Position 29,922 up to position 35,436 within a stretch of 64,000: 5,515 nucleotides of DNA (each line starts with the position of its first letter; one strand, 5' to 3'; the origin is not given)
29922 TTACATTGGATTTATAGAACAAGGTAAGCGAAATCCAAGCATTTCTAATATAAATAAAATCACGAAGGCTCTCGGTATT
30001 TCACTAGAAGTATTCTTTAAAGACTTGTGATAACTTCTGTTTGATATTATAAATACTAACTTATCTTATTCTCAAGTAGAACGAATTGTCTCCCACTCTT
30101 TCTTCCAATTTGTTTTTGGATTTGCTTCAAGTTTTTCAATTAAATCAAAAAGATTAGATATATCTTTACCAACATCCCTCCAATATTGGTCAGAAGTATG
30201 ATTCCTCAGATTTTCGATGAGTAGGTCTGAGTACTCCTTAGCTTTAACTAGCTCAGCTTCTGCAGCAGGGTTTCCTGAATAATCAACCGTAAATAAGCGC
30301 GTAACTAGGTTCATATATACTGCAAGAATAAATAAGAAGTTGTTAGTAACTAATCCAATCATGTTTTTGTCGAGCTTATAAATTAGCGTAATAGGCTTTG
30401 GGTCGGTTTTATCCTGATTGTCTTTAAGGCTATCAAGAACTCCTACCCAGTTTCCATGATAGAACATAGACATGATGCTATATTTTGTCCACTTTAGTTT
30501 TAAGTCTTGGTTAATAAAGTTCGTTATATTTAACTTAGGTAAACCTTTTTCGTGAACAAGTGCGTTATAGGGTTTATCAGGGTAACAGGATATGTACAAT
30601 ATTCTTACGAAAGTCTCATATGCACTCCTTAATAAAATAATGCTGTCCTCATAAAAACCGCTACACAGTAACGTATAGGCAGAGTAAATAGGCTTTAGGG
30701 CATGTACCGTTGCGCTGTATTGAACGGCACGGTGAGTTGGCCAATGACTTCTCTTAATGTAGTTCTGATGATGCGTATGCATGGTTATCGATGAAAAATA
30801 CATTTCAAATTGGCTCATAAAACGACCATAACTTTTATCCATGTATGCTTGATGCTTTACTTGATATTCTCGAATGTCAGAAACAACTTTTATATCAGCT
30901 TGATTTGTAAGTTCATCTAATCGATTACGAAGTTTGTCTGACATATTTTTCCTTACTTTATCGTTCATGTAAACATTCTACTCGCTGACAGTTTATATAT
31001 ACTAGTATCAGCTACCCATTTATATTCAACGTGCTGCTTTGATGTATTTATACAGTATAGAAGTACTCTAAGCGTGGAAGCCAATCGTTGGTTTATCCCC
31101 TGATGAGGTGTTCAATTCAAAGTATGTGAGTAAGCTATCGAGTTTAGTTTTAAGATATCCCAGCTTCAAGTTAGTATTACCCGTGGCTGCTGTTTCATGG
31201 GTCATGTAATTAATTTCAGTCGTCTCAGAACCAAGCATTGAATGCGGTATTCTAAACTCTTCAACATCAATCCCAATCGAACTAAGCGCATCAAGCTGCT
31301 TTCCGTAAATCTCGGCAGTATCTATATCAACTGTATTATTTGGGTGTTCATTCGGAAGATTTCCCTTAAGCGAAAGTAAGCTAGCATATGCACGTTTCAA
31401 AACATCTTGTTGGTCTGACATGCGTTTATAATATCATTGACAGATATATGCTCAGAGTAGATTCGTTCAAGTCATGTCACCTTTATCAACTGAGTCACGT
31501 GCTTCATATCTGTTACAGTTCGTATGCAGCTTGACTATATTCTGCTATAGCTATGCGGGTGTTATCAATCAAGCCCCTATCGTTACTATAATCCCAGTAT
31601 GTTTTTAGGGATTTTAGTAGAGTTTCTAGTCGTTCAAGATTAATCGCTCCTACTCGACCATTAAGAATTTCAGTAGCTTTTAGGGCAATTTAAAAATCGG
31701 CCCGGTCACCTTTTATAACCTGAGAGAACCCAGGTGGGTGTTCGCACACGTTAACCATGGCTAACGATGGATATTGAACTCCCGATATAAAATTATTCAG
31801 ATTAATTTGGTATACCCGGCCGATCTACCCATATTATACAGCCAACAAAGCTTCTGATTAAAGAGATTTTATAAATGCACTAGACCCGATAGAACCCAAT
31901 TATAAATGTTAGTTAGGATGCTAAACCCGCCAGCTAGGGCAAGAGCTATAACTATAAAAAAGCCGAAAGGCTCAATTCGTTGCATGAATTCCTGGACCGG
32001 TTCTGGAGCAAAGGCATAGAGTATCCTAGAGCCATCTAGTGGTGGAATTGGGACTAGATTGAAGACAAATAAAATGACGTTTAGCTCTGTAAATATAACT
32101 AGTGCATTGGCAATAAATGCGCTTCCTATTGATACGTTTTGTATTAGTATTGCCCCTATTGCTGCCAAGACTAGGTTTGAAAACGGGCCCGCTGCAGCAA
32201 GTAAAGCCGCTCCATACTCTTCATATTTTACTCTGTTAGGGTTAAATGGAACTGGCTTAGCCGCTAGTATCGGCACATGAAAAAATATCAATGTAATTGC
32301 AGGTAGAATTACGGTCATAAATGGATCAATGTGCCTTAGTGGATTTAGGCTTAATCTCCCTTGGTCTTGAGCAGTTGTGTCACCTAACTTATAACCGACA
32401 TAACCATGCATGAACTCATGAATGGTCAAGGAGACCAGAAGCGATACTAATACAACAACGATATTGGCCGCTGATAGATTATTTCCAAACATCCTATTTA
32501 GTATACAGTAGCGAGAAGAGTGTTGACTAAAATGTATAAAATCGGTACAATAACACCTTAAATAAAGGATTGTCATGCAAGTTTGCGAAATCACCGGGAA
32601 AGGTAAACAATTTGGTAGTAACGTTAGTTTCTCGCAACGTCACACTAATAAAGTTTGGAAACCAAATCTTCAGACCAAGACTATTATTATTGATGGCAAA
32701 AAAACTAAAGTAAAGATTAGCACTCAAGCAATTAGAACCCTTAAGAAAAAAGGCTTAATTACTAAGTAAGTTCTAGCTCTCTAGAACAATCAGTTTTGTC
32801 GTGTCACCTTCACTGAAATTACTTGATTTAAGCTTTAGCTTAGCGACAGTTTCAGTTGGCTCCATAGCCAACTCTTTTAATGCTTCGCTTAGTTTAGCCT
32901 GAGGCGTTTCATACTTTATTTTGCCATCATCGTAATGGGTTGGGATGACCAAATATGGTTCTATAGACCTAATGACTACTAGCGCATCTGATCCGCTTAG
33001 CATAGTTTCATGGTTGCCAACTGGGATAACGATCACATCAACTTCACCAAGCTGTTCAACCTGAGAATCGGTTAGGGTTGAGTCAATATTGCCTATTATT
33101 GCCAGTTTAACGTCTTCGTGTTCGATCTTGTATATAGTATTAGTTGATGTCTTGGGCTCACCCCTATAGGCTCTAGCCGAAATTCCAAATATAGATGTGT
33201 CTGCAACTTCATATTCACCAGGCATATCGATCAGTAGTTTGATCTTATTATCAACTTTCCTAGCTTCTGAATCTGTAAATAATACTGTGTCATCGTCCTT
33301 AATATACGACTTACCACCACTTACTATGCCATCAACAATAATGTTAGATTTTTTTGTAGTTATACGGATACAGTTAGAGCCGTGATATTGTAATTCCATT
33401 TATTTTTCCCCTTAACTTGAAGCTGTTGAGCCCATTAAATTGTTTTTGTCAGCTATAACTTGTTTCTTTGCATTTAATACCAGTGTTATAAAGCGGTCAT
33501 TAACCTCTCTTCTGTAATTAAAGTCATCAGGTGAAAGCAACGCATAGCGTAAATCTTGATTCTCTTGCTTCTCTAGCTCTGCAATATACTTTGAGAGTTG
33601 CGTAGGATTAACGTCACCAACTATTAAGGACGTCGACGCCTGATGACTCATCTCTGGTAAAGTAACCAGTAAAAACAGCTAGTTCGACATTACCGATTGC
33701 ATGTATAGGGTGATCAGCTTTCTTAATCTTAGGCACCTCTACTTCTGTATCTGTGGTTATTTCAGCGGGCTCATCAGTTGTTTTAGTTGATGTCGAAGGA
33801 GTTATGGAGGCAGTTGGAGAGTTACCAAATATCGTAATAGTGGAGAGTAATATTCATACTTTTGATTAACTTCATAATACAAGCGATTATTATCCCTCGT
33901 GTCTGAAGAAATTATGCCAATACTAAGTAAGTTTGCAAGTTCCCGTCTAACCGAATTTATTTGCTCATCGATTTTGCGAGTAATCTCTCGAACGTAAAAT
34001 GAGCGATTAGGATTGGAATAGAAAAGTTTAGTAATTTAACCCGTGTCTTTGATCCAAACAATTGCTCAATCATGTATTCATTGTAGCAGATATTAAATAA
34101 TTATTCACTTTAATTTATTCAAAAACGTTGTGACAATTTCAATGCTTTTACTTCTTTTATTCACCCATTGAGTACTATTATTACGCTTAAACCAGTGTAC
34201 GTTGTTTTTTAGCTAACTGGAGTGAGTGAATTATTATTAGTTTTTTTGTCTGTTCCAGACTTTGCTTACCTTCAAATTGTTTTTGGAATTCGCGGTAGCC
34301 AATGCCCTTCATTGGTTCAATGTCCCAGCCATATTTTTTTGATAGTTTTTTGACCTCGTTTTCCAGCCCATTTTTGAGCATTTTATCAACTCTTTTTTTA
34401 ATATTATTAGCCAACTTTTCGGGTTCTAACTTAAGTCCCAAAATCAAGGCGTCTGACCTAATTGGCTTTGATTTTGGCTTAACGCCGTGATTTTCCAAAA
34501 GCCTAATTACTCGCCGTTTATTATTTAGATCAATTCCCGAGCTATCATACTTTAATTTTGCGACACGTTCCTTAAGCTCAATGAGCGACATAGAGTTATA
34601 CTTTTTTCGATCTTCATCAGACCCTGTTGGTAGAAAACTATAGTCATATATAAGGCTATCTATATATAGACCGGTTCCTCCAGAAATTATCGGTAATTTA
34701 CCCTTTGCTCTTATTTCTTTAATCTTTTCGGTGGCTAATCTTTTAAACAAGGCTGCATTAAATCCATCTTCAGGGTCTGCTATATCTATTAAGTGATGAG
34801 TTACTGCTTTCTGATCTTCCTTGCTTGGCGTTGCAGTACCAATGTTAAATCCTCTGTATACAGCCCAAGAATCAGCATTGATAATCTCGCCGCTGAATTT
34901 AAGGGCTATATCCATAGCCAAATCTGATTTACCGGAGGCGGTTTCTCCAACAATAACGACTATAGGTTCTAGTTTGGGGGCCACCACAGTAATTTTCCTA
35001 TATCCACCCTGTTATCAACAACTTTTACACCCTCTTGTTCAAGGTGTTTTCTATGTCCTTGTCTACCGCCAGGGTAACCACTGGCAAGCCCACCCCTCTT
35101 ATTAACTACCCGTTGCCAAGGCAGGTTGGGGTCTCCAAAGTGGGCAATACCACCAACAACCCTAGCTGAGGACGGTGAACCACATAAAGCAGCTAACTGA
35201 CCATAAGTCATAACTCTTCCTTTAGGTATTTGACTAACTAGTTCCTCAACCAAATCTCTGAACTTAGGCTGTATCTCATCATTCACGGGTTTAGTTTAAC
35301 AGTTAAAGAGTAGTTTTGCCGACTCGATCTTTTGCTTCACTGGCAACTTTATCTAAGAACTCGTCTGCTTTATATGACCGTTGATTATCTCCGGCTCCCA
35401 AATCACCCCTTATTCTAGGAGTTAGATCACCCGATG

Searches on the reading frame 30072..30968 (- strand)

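Call 14: search_protein_families(library=pfam, proteins=[window:30072-30968:-], max_evalue=0.01)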
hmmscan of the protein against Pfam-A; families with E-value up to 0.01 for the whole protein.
window:30072-30968:- (298 aa): 1 family
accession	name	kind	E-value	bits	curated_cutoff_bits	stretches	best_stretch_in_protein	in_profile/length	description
PF18928.5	DUF5677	-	1.1e-06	29.2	27.1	1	88-141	9-63/166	Family of unknown function (DUF5677)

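Call 41: search_protein_families(library=phrogs, proteins=[window:30072-30968:-], max_evalue=0.01)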
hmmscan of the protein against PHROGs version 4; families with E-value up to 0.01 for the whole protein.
window:30072-30968:- (298 aa): 0 families

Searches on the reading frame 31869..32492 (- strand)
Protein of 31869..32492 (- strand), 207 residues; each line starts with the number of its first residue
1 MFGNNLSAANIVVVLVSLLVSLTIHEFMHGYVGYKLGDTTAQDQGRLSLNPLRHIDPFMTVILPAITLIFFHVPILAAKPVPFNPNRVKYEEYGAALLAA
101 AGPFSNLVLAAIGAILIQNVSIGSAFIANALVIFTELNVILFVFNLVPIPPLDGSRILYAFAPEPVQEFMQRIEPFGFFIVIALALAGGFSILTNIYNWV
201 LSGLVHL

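Call 70: search_protein_families(library=pfam, proteins=[window:31869-32492:-], max_evalue=0.001)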
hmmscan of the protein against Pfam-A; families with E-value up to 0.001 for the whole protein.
window:31869-32492:- (207 aa): 1 family
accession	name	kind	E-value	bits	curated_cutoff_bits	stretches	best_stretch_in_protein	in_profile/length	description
PF02163.28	Peptidase_M50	-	8.5e-11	42.1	27.2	1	127-185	159-218/221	Peptidase family M50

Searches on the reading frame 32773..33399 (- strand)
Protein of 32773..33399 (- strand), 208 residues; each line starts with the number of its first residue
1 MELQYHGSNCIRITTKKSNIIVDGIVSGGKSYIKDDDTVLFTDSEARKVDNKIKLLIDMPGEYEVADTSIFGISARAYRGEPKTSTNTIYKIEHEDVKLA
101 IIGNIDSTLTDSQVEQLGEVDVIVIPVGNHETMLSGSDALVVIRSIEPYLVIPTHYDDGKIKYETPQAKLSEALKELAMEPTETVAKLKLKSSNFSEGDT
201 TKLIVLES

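Call 70: search_protein_families(library=pfam, proteins=[window:32773-33399:-], max_evalue=0.001)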
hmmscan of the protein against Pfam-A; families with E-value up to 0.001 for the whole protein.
window:32773-33399:- (208 aa): 1 family
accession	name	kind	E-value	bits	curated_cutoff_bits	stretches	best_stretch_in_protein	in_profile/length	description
PF13483.12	Lactamase_B_3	-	9.5e-21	74.9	24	1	2-155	1-160/160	Beta-lactamase superfamily domain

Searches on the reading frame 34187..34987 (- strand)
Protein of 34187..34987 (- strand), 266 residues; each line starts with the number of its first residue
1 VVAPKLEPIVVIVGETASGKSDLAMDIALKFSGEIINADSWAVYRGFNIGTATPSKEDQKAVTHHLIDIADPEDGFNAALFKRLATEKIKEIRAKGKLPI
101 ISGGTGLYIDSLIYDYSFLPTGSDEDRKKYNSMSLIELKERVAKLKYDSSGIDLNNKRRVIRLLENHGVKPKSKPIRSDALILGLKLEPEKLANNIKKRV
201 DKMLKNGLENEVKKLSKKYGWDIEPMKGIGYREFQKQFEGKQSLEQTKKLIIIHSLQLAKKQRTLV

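Call 70: search_protein_families(library=pfam, proteins=[window:34187-34987:-], max_evalue=0.001)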
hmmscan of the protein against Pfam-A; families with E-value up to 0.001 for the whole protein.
window:34187-34987:- (266 aa): 2 families
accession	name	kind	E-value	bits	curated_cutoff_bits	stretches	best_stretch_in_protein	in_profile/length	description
PF01715.23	IPPT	-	1.4e-56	192.3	23.6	1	43-264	2-238/243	IPP transferase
PF01745.22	IPT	-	0.00041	20.3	20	1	9-104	3-98/233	Isopentenyl transferase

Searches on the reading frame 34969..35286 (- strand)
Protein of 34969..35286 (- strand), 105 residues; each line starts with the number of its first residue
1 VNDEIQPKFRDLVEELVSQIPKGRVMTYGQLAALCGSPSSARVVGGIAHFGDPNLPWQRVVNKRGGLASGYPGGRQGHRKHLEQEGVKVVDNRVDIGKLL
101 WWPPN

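Call 70: search_protein_families(library=pfam, proteins=[window:34969-35286:-], max_evalue=0.001)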
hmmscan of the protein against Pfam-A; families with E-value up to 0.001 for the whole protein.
window:34969-35286:- (105 aa): 1 family
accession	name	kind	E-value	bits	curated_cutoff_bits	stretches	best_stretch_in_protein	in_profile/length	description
PF01035.26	DNA_binding_1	-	1.8e-19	69.8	27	1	9-87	2-81/81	6-O-methylguanine DNA methyltransferase, DNA binding domain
